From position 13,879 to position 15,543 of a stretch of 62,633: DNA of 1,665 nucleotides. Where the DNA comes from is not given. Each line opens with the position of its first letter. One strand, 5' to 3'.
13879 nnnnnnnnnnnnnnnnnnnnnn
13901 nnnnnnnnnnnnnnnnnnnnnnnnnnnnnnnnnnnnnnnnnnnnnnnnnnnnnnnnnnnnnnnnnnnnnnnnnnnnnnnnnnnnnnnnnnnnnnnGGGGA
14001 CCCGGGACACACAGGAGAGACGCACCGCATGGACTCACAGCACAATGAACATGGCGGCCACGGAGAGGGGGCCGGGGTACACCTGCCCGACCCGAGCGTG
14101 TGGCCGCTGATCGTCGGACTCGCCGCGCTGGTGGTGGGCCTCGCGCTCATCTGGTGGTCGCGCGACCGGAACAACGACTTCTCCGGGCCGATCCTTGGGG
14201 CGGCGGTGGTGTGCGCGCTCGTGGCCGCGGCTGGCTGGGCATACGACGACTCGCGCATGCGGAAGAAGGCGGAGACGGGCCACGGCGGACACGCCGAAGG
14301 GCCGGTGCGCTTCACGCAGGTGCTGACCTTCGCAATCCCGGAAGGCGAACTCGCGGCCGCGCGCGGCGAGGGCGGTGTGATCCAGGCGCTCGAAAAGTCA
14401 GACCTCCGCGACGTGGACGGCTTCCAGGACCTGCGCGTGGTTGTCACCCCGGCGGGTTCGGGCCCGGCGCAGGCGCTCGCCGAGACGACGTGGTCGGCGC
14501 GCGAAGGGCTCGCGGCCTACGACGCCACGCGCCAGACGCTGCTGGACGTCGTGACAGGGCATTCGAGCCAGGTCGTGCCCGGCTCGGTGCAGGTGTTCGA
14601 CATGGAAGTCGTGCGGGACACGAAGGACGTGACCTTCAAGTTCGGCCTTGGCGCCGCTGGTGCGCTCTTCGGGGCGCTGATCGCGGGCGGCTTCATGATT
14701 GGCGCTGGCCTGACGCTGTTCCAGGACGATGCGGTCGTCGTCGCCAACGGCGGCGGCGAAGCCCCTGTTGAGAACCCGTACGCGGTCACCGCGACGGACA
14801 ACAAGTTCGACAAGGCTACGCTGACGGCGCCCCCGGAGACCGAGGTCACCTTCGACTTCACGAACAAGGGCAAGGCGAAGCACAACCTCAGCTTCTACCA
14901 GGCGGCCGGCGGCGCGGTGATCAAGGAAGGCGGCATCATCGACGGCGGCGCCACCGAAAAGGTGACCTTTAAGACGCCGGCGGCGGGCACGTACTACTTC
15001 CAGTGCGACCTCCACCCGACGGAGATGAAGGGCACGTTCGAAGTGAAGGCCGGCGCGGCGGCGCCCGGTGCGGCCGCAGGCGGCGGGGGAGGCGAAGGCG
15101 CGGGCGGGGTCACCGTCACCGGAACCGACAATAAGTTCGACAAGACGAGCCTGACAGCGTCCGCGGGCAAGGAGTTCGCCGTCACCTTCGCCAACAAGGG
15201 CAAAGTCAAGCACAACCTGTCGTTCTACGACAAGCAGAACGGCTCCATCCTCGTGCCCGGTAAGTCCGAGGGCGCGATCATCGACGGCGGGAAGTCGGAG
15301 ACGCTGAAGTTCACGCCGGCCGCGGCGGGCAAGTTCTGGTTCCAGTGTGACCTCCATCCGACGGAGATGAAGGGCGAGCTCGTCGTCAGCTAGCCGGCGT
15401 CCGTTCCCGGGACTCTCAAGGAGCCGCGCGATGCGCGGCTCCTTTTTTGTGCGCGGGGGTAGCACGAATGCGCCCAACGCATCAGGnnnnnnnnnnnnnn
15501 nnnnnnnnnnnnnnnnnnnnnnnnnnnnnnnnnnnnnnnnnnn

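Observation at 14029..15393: Terminal gene of the aa3 oxidase operon fuses a membrane module to two blue-copper domains, possibly a built-in electron donor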

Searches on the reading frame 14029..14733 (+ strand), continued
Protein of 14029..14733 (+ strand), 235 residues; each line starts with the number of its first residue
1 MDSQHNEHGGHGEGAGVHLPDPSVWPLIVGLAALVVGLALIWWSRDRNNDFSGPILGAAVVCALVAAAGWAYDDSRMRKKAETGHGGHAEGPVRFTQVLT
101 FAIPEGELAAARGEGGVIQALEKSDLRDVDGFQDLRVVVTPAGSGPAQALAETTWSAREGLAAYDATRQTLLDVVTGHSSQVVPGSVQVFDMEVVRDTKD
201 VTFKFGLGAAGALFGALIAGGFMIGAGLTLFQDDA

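Call 90: find_homologous_proteins(query=P0196, max_evalue=0.00001)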
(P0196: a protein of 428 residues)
Query P0196 (428 aa): 462 proteins with E <= 0.00001 among 8000 candidates; the best 120 are listed.
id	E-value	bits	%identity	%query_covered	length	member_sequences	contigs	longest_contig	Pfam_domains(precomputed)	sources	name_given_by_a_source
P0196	5.6e-279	944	100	100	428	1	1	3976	PF13473.13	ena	-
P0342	2.0e-198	678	74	95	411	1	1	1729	PF13473.13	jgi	jgi:plastocyanin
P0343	6.4e-195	667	73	97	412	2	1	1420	PF13473.13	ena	-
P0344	9.2e-187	640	71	97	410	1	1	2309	PF13473.13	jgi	jgi:plastocyanin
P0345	1.5e-181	623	68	100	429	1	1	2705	PF13473.13,PF12270.14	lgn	-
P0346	1.2e-178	613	68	100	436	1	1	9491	PF13473.13,PF12270.14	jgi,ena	-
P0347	5.7e-175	601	67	99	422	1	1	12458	PF13473.13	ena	-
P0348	1.1e-170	587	67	94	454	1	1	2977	PF13473.13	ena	-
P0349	2.4e-166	572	65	97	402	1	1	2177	PF13473.13,PF12270.14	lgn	-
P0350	1.8e-164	566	62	99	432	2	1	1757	PF13473.13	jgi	jgi:plastocyanin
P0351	2.0e-164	566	63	94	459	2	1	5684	PF13473.13,PF12270.14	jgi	jgi:plastocyanin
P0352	2.4e-164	566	65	94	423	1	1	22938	PF13473.13,PF12270.14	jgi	jgi:plastocyanin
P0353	3.2e-163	562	64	96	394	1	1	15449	PF13473.13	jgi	jgi:hypothetical protein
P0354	1.0e-159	551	60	100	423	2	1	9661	PF13473.13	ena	-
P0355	1.2e-158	547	64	93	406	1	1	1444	-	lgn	-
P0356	1.3e-158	547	62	95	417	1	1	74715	PF13473.13,PF12270.14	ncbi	-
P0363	2.5e-157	543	61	100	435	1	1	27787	PF13473.13,PF12270.14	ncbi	ncbi:hypothetical protein BH24CHL7_BH24CHL7_07490 [soil metagenome]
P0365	4.9e-157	542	61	97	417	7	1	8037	PF13473.13,PF12270.14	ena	-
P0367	1.3e-156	540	62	95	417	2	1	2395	PF13473.13,PF12270.14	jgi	jgi:plastocyanin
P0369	4.9e-156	538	62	95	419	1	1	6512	PF13473.13,PF12270.14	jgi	jgi:plastocyanin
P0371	7.9e-156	538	61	95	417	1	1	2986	PF13473.13,PF12270.14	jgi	jgi:plastocyanin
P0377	5.2e-155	535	62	95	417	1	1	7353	PF13473.13,PF12270.14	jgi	jgi:plastocyanin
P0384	2.4e-153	530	61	95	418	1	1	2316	PF13473.13,PF12270.14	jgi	jgi:plastocyanin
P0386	3.5e-153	529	60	95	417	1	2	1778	PF13473.13,PF12270.14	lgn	-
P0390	8.4e-153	528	58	94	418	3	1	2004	PF13473.13,PF12270.14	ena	-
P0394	2.4e-152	526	60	94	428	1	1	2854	PF12270.14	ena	-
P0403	4.4e-151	522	58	95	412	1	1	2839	PF13473.13,PF12270.14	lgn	-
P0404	4.6e-151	522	59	94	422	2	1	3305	PF12270.14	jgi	jgi:plastocyanin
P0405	9.4e-151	521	60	97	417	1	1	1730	PF12270.14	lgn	-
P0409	1.5e-150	520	58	94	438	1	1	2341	PF13473.13,PF12270.14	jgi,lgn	jgi:plastocyanin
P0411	3.5e-150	519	59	95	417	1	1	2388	PF13473.13,PF12270.14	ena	-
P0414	6.0e-150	518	61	94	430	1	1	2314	PF12270.14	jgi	jgi:plastocyanin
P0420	3.4e-149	516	59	97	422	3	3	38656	PF13473.13,PF12270.14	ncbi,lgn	-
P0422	1.1e-148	514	57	99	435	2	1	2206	PF13473.13,PF12270.14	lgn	-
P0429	1.5e-147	510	59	93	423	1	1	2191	PF12270.14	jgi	jgi:plastocyanin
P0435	1.2e-146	507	59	95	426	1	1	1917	PF12270.14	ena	-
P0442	2.3e-144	500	59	99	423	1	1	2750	PF13473.13,PF12270.14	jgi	jgi:plastocyanin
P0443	8.9e-144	498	60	95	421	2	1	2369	PF13473.13,PF12270.14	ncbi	-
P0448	7.3e-143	495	59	96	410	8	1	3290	PF13473.13,PF12270.14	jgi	jgi:plastocyanin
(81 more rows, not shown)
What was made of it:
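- Closest known: CtaE + CtaF split subunit III of actinobacterial aa3 oxidase. Same: Limnocylindria relatives carry precomputed PF12270 hits (call 90).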

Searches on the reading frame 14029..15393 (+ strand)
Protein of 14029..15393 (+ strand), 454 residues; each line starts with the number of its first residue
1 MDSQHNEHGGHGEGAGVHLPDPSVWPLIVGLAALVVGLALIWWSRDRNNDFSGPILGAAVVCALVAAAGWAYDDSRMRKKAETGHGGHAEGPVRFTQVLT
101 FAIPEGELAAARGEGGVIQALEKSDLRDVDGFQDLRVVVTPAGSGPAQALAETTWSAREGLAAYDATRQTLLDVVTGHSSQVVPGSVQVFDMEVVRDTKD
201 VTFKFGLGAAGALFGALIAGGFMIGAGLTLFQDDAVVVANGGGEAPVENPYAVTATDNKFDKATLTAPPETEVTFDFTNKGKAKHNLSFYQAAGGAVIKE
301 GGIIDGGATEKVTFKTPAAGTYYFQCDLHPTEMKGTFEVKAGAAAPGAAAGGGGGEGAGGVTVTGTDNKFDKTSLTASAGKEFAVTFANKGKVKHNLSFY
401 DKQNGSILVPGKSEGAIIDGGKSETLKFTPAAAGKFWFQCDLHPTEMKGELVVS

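Call 3: search_protein_families(library=pfam, proteins=[window:14029-15393:+], max_evalue=0.1)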
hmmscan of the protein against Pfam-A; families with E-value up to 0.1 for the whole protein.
window:14029-15393:+ (454 aa): 7 families
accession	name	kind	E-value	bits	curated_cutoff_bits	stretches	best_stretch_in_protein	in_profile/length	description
PF13473.12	Cupredoxin_1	-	9.4e-28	96.7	27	2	246-337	18-102/104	Cupredoxin-like domain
PF00127.26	Copper-bind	-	1.5e-12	48.2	21.2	2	362-453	6-98/99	Copper binding proteins, plastocyanin/azurin family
PF04151.21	PPC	-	3.6e-05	25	25.9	0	304-325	46-67/70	Bacterial pre-peptidase C-terminal domain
PF07331.16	TctB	-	0.0097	16.5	29.1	1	18-65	25-79/137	Tripartite tricarboxylate transporter TctB family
PF13567.11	DUF4131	-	0.05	13.7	31.6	0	25-75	5-54/165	Domain of unknown function (DUF4131)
PF22352.2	K319L-like_PKD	-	0.073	13.5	27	0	248-283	37-72/84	K319L-like, PKD domain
PF01545.26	Cation_efflux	-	0.093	12.9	26.6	0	21-66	101-146/198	Cation efflux family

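Call 4: search_protein_families(library=ncbifam, proteins=[window:14029-15393:+], max_evalue=0.1)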
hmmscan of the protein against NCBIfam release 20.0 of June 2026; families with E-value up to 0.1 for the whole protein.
window:14029-15393:+ (454 aa): 7 families
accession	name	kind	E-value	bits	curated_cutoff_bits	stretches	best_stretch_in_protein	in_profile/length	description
NF041757.1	EfeO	equivalog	7.8e-12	44.9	270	1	245-345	13-112/359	iron uptake system protein EfeO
TIGR02657.1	amicyanin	equivalog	5.2e-09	36.4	110.2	2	369-453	7-82/83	amicyanin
TIGR03096.1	nitroso_cyanin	equivalog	8.2e-06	25.6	142.85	0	303-333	95-125/135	nitrosocyanin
TIGR03102.1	halo_cynanin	subfamily_domain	1.8e-05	24.7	93.8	1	233-339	12-114/115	halocyanin domain-containing protein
TIGR02656.1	cyanin_plasto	equivalog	0.00015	22.1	87.85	0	370-453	14-98/99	plastocyanin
TIGR02376.1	Cu_nitrite_red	equivalog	0.00044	19.7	296.3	1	272-330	70-128/326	copper-containing nitrite reductase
TIGR02695.1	azurin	equivalog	0.0067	16.8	105.1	0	282-338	63-124/125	azurin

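Call 9: find_homologous_proteins(query=window:14029-15393:+, max_evalue=0.001)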
Query window:14029-15393:+ (454 aa): 224 proteins with E <= 0.001 among 8000 candidates; the best 120 are listed.
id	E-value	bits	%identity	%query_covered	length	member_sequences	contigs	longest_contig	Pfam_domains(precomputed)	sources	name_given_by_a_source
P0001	0.0e+0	1014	100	100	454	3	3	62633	PF00127.27,PF13473.13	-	-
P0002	3.5e-264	894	88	100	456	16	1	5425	PF00127.27,PF13473.13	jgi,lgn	-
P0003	1.2e-182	626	62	100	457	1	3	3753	PF04151.22,PF00127.27,PF13473.13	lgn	-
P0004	6.3e-176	604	61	100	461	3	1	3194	PF04151.22,PF00127.27,PF13473.13,PF07732.22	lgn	-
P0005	2.5e-174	598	59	100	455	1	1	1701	PF04151.22,PF00127.27,PF13473.13,PF07732.22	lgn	-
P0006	1.6e-173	596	59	100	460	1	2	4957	PF00127.27,PF13473.13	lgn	-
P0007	2.9e-172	591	59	100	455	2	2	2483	PF04151.22,PF00127.27,PF13473.13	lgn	-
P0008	3.7e-172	591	60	100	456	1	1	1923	PF04151.22,PF00127.27,PF13473.13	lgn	-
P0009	2.9e-171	588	60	99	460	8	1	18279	PF00127.27,PF13473.13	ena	-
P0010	9.2e-171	587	60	100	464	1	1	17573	PF04151.22,PF00127.27,PF13473.13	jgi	jgi:plastocyanin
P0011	2.1e-170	585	60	100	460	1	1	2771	PF04151.22,PF00127.27,PF13473.13,PF07732.22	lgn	-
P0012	2.2e-170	585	59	100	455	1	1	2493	PF07731.21,PF04151.22,PF00127.27,PF13473.13,PF07732.22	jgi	jgi:plastocyanin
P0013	5.3e-170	584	59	100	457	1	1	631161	PF04151.22,PF00127.27,PF13473.13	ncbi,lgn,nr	ncbi:MAG: cupredoxin domain-containing protein [Chloroflexi bacterium]|nr:cupredoxin domain-containi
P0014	6.0e-170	584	59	100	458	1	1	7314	PF04151.22,PF00127.27,PF13473.13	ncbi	ncbi:MAG: cupredoxin domain-containing protein [Anaerolineaceae bacterium]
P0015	1.0e-169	583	58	100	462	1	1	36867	PF04151.22,PF00127.27,PF13473.13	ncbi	-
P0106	3.2e-122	427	57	75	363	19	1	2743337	PF13473.13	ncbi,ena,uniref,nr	ncbi:cupredoxin domain-containing protein [Tepidiforma thermophila]|uniref:Plastocyanin n=1 Tax=Tepi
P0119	4.9e-118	413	46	100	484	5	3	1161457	PF00127.27,PF13473.13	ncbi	-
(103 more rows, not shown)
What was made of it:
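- Closest known: ABM / IsdG-like dimeric alpha+beta barrel proteins. Same: JGI labels relatives 'heme-degrading monooxygenase HmoA' (call 9).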

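Call 11: find_encoding_contigs(protein=P0106, flank=8000, max_places=3)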
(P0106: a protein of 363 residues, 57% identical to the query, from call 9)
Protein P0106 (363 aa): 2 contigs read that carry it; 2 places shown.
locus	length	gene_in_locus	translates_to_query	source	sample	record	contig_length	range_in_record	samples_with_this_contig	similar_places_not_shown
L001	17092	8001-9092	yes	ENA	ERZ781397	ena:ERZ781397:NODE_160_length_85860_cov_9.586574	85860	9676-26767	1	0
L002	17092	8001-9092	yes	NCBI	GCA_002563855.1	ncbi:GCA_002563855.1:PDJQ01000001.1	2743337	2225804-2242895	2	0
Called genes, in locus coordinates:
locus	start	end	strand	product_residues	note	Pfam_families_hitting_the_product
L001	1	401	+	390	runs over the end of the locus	PF02771:Acyl-CoA_dh_N, PF02770:Acyl-CoA_dh_M, PF00441:Acyl-CoA_dh_1, PF22924:ACOX_C_alpha1 (weak), PF08028:Acyl-CoA_dh_2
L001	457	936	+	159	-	PF19315:MC_hydratase, PF01575:MaoC_dehydratas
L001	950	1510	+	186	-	-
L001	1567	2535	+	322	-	PF01551:Peptidase_M23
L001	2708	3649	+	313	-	PF02628:COX15-CtaA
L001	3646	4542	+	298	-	PF01040:UbiA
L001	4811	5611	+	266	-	PF02790:COX2_TM, PF00116:COX2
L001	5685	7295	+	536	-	PF00115:COX1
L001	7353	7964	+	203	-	PF00510:COX3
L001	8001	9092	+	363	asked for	PF13473:Cupredoxin_1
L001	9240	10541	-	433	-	PF02515:CoA_transf_3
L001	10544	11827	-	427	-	PF02515:CoA_transf_3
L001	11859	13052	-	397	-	PF13167:GTP-bdg_N, PF16360:GTP-bdg_M, PF00350:Dynamin_N (faint), PF01926:MMR_HSR1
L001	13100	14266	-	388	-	PF00155:Aminotran_1_2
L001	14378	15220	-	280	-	PF01678:DAP_epimerase, PF05544:Pro_racemase, PF01678:DAP_epimerase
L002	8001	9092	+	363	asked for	PF13473:Cupredoxin_1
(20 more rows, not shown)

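Call 12: find_encoding_contigs(protein=P0119, flank=8000, max_places=2)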
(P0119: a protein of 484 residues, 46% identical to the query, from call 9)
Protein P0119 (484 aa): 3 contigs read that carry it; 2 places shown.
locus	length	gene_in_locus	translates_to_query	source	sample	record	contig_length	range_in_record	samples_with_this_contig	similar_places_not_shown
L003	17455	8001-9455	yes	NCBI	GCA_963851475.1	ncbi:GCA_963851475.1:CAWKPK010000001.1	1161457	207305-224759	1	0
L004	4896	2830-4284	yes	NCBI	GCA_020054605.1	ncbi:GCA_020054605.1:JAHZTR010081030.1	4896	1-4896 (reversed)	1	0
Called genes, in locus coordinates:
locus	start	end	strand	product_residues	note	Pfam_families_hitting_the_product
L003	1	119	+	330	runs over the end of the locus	PF01551:Peptidase_M23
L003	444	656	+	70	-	-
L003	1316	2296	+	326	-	PF02628:COX15-CtaA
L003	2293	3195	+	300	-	PF01040:UbiA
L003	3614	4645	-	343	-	PF09678:Caa3_CtaG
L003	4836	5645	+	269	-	PF02790:COX2_TM, PF00116:COX2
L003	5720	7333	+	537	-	PF00115:COX1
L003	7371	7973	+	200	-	PF00510:COX3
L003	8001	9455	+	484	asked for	PF13473:Cupredoxin_1, PF00127:Copper-bind (weak), PF13473:Cupredoxin_1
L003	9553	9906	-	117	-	PF00903:Glyoxalase (weak), PF12681:Glyoxalase_2 (weak)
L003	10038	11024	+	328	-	PF02558:ApbA, PF08546:ApbA_C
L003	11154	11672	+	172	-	PF12867:DinB_2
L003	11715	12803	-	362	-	PF13384:HTH_23, PF13518:HTH_28 (weak), PF13551:HTH_29, PF13565:HTH_32, PF13358:DDE_3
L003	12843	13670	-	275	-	-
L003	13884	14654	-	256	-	-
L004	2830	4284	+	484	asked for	PF13473:Cupredoxin_1, PF00127:Copper-bind (weak), PF13473:Cupredoxin_1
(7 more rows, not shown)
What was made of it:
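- Adjacency to ctaA-ctaB is also expected from simple loss or relocation of coxBAC from the usual ctaA-ctaB-coxB-ctaD-ctaE-target order (calls 11, 12).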

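Call 25: find_related_loci(query=A1, collection=genome_contigs, flank=7000)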
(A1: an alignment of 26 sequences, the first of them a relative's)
Query A1 (454 aa) in genome_contigs; peptide patterns used: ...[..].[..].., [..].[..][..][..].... (x = any residue, [..] = any of these).
149 stretches matched a pattern; 109 encode a relative of the query (tblastn E <= 1e-3); the best 80 are kept; 80 distinct loci.
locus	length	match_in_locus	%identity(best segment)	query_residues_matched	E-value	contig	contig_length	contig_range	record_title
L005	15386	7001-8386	94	1-454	0e+0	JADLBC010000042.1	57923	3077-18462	MAG: Dehalococcoidia bacterium isolate SJ148 c_000000864748, whole genome shotgun sequence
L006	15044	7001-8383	100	1-454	0e+0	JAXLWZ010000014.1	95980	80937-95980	MAG: Dehalococcoidia bacterium isolate STL-CHL36 C4.140.fa-14, whole genome shotgun sequence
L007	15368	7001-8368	87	1-454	0e+0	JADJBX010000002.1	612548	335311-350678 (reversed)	MAG: Candidatus Amarobacillus elongatus isolate Aved_BAT3C.689 tig00006686-10-6113070, whole genome shotgun sequence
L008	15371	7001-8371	58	1-453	7e-170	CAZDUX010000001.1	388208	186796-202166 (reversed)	MAG TPA_asm: uncultured Anaerolineaceae bacterium isolate SRP263991_co5_292 genome assembly, contig: NODE_17_length_3882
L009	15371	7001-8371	58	3-454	1e-168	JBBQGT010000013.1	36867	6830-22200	MAG: Tepidiformales bacterium isolate Co_metawrap_944 Cmw_944_k141_20307257_length_36867_cov_11.0000, whole genome shotg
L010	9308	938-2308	56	1-453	2e-167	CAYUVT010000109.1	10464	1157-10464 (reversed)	MAG TPA_asm: uncultured Anaerolineaceae bacterium isolate SRP329715_co1_414 genome assembly, contig: NODE_9736_length_10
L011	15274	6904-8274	59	3-453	2e-166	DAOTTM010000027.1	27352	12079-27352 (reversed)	MAG TPA_asm: Dehalococcoidia bacterium isolate F11_11 k119_2502857, whole genome shotgun sequence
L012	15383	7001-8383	58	1-454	2e-165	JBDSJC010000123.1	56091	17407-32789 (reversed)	MAG: Tepidiformaceae bacterium isolate cluster1_bin.313 k127_8509900, whole genome shotgun sequence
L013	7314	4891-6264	59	1-454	6e-165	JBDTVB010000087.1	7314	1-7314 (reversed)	MAG: Anaerolineaceae bacterium isolate cluster3_bin.58 NODE_51545_length_7314_cov_4.967764, whole genome shotgun sequenc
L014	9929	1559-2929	56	1-453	1e-163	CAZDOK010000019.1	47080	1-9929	MAG TPA_asm: uncultured Anaerolineaceae bacterium isolate SRP193661_co1_145 genome assembly, contig: NODE_831_length_470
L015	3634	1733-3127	55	1-454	3e-168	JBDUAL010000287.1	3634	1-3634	MAG: Anaerolineaceae bacterium isolate cluster4_bin.190 NODE_126526_length_3634_cov_4.612462, whole genome shotgun seque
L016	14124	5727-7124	57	1-454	5e-159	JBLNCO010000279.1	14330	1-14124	MAG: Hyphomicrobiales bacterium isolate MAG123 PRJNA950955_bin30_renamed_278, whole genome shotgun sequence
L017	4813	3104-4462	56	3-453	1e-162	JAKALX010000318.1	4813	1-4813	MAG: Chloroflexi bacterium isolate WY5.bin143 NODE_36515_length_4813_cov_1.597951, whole genome shotgun sequence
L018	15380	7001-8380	57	1-453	2e-158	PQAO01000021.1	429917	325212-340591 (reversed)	MAG: Dehalococcoidia bacterium isolate FeB_14 contig_285, whole genome shotgun sequence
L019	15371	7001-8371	59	1-453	4e-157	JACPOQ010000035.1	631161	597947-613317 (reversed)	MAG: Chloroflexi bacterium isolate NC_groundwater_605_Pr5_B-0.1um_68_33 alan_book_18_scaffold_90333, whole genome shotgu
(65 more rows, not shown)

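Call 28: predict_structure(alignment_id=A1)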
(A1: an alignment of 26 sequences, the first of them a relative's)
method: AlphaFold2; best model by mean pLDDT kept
length: 454 residues; sequences in the alignment: 26
mean_pLDDT: 78.9   pTM: 0.31
mean pLDDT of the five models: 78.9, 77.1, 76.7, 75.6, 74.3
residues with pLDDT >= 90: 234; 70-90: 98; 50-70: 50; < 50: 72
segments of 3 or more residues with pLDDT < 50: 1-19, 84-89, 197-206, 225-247, 348-359
pLDDT, mean of each block of 10 residues (from residue 1): 30 42 72 75 72 71 77 70 50 79 96 96 88 91 92 78 81 96 96 58 45 59 46 34 46 94 94 95 96 95 95 95 97 96 62 37 94 92 95 96 92 93 94 94 96 94
secondary structure, 60 per line:
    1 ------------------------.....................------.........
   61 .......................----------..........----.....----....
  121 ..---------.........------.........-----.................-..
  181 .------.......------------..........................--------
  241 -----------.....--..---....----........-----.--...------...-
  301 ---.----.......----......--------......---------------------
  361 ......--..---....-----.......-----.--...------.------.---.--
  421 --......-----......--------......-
elements in order: H25-45 H52-83 E94-103 H108-112 H117-122 E132-140 E147-155 H161-177 E188-194 H207-232 E252-256 E264-267 E272-279 E288-290 E297-299 E309-315 E320-325 E334-339 E361-366 E374-377 E383-389 E398-400 E423-428 E434-439 E448-453
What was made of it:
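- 15049..15105 (+): Residues 341-359: Ala/Gly/Pro-rich flexible linker. Low pLDDT at residues 348-359 (call 28).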

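Call 36: fold_search(model_id=the predicted structure, library=pdb)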
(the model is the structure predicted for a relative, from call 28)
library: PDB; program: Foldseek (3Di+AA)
matches with E <= 10: 1503; with E <= 0.001: 549
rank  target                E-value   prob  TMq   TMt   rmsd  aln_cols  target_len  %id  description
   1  3gdc_A                4.3e-12  1.00  0.17  0.26  17.1       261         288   16  Crystal structure of multicopper oxidase (released 2010-03-09)
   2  4kns_A                7.3e-12  1.00  0.17  0.27  17.9       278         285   15  Reduced crystal structure of the Nitrosomonas europaea copper nitrite reductase at pH 6.5 (released 2013-07-24)
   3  8p9v_C                1.7e-11  1.00  0.17  0.27  16.9       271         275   13  Crystal Structure of Two-Domain Laccase mutant M199G/R240H/D268N from Streptomyces griseoflavus (released 2024-04-10)
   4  3gdc_B                2.0e-11  1.00  0.17  0.25  17.6       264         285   17  Crystal structure of multicopper oxidase (released 2010-03-09)
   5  3gdc_C                3.5e-11  1.00  0.17  0.27  17.1       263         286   16  Crystal structure of multicopper oxidase (released 2010-03-09)
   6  7pen_C                3.5e-11  1.00  0.17  0.26  18.1       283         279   14  Crystal Structure of Two-Domain Laccase mutant Y230A from Streptomyces griseoflavus (released 2022-01-19)
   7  4m3h_A                4.2e-11  1.00  0.16  0.26  16.0       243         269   14  Crystal structure of small laccase Ssl1 from Streptomyces sviceus (released 2014-03-19)
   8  7pes_D                4.2e-11  1.00  0.16  0.26  18.0       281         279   14  Crystal Structure of Two-Domain Laccase mutant M199G from Streptomyces griseoflavus (released 2022-01-19)
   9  5ue6_B                4.5e-11  1.00  0.17  0.24  18.4       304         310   16  Structure of nitrite reductase AniA from Neisseria gonorrhoeae, space group I4122 (released 2017-02-01)
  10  3ta4_F                4.7e-11  1.00  0.16  0.25  16.3       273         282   14  Small laccase from Amycolatopsis sp. ATCC 39116 complexed with 1-(3,4-dimethoxyphenyl)-2-(2-methoxyphenoxy)-1,3-dihydr (released 2012-09-12)
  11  5zl1_A                4.7e-11  1.00  0.16  0.23  17.3       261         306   17  Hexameric structure of copper-containing nitrite reductase of an anammox organism KSU-1 (released 2019-04-10)
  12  4n8u_A                5.3e-11  1.00  0.17  0.26  16.3       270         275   12  Two-Domain Laccase from Streptomyces viridochromogenes at 2.4 A resolution AC629 (released 2014-10-29)
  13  3tbb_B                5.3e-11  1.00  0.17  0.27  16.9       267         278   12  Small laccase from Streptomyces viridosporus T7A; alternate crystal form. (released 2012-08-29)
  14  7ptm_A                5.3e-11  1.00  0.16  0.26  17.5       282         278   13  Crystal Structure of Two-Domain Laccase mutant M199G/R240H from Streptomyces griseoflavus (released 2022-01-19)
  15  7pfr_A                5.3e-11  1.00  0.16  0.25  17.8       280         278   14  Crystal Structure of Two-Domain Laccase mutant M199A from Streptomyces griseoflavus (released 2022-01-19)
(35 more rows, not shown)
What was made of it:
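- Foldseek hits for the whole model are led by two-domain laccases and NirK (call 36).
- Tried and rejected: Foldseek with the whole model (call 36).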
